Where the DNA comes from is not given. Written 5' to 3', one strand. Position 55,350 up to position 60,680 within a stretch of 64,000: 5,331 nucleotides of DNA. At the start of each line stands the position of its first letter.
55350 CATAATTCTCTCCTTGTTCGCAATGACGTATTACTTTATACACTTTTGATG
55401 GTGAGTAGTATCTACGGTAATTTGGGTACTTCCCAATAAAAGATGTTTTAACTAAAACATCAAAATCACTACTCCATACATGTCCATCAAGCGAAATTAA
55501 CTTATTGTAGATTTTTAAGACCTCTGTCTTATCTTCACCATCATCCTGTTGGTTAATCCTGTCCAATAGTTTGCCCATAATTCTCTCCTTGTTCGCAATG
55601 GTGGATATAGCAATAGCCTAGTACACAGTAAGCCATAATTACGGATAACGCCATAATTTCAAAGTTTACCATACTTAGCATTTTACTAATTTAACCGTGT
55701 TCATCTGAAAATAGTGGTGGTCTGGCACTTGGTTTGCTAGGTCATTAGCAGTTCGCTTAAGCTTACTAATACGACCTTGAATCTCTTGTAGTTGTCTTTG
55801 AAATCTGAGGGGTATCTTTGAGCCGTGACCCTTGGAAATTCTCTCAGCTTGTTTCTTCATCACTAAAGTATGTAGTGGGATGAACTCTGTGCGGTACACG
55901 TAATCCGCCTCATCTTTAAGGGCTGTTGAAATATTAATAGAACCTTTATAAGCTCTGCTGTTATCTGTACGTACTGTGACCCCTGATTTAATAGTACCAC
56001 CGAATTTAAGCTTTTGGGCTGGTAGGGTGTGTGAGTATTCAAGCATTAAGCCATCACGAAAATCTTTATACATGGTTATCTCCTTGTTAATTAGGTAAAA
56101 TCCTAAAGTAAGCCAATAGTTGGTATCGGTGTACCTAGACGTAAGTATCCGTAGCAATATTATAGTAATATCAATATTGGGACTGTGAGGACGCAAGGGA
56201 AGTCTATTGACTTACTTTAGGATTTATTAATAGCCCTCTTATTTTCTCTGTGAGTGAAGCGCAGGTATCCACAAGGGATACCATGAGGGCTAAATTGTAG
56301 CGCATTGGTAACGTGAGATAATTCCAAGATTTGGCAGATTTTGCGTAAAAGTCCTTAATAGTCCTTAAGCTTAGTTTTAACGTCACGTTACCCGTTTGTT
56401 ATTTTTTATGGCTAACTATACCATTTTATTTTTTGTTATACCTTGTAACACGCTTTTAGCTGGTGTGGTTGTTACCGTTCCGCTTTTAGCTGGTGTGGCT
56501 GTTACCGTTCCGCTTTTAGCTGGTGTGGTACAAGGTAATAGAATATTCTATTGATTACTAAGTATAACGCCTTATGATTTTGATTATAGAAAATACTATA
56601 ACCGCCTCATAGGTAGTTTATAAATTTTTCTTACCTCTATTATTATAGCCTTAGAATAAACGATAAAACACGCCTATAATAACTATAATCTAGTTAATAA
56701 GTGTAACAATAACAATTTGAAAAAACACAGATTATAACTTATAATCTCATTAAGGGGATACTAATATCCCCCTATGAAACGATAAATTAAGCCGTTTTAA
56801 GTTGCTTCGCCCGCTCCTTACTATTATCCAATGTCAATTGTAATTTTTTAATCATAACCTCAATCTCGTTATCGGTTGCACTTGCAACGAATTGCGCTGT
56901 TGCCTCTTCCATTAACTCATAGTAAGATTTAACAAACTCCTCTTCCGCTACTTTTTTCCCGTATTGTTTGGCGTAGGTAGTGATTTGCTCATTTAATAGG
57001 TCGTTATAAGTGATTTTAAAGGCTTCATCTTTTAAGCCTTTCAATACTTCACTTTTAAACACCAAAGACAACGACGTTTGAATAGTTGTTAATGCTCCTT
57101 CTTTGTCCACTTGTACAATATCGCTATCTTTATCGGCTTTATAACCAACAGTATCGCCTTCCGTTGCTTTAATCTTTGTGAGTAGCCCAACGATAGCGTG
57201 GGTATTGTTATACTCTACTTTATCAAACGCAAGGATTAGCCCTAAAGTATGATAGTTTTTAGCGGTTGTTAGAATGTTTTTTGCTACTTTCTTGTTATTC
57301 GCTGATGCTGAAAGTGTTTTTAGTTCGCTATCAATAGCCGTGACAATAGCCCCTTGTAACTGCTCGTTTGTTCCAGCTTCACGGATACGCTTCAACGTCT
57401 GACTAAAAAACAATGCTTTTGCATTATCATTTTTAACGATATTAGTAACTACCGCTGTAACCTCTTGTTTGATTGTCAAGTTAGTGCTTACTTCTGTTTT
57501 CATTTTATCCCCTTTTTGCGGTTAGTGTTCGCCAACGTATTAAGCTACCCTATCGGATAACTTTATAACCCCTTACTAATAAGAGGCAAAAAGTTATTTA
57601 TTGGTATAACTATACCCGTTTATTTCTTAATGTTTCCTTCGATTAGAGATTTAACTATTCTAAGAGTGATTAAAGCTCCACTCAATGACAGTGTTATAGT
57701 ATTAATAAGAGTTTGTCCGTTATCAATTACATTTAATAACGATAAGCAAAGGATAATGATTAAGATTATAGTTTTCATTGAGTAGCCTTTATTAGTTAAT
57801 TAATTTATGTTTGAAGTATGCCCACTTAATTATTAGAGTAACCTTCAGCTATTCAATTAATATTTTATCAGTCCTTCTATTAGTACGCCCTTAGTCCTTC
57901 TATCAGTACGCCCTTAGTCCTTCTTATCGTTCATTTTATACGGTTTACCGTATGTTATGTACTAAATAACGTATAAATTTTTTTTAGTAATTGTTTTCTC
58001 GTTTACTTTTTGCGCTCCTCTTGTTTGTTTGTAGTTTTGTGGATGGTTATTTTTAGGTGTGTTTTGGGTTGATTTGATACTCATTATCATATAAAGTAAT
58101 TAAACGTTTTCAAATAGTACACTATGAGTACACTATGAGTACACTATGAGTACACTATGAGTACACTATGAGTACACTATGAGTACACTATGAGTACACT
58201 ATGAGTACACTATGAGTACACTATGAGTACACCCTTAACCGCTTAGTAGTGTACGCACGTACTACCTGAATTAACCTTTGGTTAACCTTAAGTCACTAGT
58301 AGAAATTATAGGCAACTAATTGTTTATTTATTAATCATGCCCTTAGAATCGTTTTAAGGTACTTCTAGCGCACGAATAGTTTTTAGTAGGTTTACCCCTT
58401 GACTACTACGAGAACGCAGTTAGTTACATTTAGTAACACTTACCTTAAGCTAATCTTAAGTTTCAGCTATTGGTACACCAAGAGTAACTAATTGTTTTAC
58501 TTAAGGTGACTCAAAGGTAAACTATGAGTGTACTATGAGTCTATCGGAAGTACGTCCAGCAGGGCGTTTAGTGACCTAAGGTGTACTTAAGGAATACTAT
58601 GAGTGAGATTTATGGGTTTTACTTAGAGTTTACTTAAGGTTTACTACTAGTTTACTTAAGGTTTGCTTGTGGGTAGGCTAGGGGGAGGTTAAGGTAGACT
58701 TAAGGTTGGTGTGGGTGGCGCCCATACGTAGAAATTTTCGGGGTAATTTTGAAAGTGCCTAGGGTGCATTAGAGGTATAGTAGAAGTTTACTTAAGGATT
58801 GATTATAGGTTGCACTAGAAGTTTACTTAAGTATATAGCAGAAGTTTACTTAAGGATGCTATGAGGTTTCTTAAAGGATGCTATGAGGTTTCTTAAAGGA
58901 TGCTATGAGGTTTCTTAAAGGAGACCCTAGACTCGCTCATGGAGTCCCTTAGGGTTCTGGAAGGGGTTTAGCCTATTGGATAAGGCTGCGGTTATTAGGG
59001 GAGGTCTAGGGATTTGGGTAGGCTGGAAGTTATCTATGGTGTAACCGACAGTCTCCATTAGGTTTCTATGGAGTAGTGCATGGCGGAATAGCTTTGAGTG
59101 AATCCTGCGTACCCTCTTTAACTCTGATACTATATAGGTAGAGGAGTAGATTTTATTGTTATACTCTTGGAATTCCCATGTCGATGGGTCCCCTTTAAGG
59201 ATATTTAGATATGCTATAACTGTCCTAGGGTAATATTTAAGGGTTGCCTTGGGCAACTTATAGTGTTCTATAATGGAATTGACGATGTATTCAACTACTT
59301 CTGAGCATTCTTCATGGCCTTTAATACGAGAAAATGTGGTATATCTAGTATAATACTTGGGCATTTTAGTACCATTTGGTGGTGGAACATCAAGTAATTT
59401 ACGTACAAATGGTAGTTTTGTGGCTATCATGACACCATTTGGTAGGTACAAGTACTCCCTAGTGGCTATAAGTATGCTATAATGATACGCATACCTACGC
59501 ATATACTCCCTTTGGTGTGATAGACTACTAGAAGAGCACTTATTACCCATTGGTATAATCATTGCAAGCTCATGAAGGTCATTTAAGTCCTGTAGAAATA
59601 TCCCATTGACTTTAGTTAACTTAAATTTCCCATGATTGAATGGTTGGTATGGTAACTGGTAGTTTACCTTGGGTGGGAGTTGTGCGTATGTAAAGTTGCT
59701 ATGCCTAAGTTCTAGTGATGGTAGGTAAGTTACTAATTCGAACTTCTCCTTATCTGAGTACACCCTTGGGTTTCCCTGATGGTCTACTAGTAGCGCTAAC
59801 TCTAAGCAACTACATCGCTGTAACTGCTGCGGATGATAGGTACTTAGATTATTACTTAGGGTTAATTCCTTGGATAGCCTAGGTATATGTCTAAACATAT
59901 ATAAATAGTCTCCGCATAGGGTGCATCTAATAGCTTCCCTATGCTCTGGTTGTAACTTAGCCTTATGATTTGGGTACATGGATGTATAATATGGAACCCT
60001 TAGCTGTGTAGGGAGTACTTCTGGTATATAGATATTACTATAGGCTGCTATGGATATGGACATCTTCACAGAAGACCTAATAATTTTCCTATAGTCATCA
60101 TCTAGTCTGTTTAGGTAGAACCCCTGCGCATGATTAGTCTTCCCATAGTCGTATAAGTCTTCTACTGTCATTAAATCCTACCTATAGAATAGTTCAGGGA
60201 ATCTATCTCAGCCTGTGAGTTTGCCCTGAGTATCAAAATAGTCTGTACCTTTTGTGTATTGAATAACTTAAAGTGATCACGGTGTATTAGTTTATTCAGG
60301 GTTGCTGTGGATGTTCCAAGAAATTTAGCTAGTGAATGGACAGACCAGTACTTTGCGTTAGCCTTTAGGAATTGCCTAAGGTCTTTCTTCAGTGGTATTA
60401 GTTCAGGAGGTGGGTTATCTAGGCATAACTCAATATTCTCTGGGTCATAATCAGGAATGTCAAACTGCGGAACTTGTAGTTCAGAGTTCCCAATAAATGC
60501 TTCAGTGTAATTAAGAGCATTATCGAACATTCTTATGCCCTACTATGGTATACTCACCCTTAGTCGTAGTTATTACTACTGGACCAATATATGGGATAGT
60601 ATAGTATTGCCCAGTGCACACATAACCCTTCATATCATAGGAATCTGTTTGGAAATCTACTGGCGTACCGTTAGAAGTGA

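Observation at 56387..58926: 2.5-kb gene-poor, repeat-dense region with four tandem arrays and two dispersed short-motif families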

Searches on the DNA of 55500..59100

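Call 103: search_rna_families(source=window, start=55500, end=59100, threshold=evalue, max_evalue=1)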
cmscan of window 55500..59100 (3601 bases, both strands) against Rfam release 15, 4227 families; matches with E-value up to 1: 0.
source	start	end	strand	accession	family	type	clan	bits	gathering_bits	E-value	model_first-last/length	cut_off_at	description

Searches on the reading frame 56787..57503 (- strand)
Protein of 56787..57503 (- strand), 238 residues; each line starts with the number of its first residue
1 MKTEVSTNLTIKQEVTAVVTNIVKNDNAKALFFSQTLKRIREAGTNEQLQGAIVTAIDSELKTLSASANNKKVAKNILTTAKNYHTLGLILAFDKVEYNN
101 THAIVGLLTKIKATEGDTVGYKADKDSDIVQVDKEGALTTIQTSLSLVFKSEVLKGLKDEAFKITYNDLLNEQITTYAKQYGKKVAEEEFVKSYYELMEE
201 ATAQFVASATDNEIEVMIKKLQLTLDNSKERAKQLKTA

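Call 7: search_protein_families(library=phrogs, proteins=[window:56787-57503:-], max_evalue=0.01)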
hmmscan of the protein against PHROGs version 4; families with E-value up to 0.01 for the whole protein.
window:56787-57503:- (238 aa): 1 family
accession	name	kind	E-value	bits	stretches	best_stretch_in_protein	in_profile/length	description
phrog_25320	-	unknown function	0.00048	21.1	1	172-196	4-27/52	-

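Call 8: search_protein_families(library=pfam, proteins=[window:56787-57503:-], max_evalue=0.01)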
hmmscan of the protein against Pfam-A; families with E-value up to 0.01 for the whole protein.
window:56787-57503:- (238 aa): 0 families

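Call 22: find_related_loci(query=window:56787-57503:-, collection=viral_contigs, flank=10000)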
Query window:56787-57503:- (238 aa) in viral_contigs; peptide patterns used: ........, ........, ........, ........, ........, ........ (x = any residue, [..] = any of these).
40 stretches matched a pattern, but none encodes a relative of the query by tblastn (E <= 1e-3).

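Call 24: find_encoding_contigs(protein=window:56787-57503:-, flank=10000, max_places=10)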
Protein window:56787-57503:- (238 aa): 3 contigs read that carry it; 2 places shown.
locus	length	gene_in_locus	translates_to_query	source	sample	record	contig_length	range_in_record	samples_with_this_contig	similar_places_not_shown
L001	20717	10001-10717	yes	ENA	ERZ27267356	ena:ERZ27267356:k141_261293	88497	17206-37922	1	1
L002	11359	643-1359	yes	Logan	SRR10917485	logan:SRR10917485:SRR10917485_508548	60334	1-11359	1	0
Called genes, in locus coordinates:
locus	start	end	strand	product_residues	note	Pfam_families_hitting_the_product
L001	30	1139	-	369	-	PF04586:Peptidase_S78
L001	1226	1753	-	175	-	PF01844:HNH (weak), PF14279:HNH_5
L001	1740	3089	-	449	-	PF04860:Phage_portal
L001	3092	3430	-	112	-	-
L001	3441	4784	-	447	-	PF03237:Terminase_6N (faint)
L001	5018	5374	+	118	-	-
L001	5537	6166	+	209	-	-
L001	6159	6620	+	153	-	PF26823:T5_Terminase_small (weak)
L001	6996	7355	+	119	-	-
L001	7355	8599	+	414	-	-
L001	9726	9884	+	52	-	-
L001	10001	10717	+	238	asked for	-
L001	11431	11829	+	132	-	-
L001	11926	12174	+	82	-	-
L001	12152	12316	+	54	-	-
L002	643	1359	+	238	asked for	-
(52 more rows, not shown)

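Call 105: search_protein_families(library=pfam, proteins=[window:56787-57503:-], max_evalue=1)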
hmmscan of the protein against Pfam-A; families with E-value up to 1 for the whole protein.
window:56787-57503:- (238 aa): 4 families
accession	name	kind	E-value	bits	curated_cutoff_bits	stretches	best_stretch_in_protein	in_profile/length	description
PF24037.1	DUF7346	-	0.034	14.7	28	1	41-121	27-104/139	Family of unknown function (DUF7346)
PF11527.13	ARL2_Bind_BART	-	0.075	13.6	23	1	152-234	8-89/116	The ARF-like 2 binding protein BART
PF22569.1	DCD_C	-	0.091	12.5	22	1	108-139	30-62/192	2'-deoxycytidine 5'-triphosphate deaminase (DCD), C-terminal domain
PF16133.10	DUF4844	-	0.69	10.6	25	0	155-207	27-79/117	Domain of unknown function (DUF4844)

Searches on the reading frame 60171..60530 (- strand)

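Call 7: search_protein_families(library=phrogs, proteins=[window:60171-60530:-], max_evalue=0.01)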
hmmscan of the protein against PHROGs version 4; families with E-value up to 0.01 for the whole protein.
window:60171-60530:- (119 aa): 1 family
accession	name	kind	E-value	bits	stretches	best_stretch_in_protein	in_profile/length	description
phrog_8696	-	unknown function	0.0018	19.5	1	73-111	20-58/67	-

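Call 8: search_protein_families(library=pfam, proteins=[window:60171-60530:-], max_evalue=0.01)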
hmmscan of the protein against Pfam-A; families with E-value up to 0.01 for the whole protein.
window:60171-60530:- (119 aa): 0 families

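Call 105: search_protein_families(library=pfam, proteins=[window:60171-60530:-], max_evalue=1)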
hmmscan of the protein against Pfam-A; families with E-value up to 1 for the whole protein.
window:60171-60530:- (119 aa): 4 families
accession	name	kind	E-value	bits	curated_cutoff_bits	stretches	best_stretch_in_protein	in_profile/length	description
PF12339.13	DNAJ_related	-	0.025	15.2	25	1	46-92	2-49/127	DNA-J related protein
PF08279.18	HTH_11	-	0.041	14.2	25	1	49-82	3-36/55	HTH domain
PF13384.12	HTH_23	-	0.094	13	24.6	1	53-84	9-40/50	Homeodomain-like domain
PF18024.7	HTH_50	-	0.17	12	27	1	56-80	18-43/50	Helix-turn-helix domain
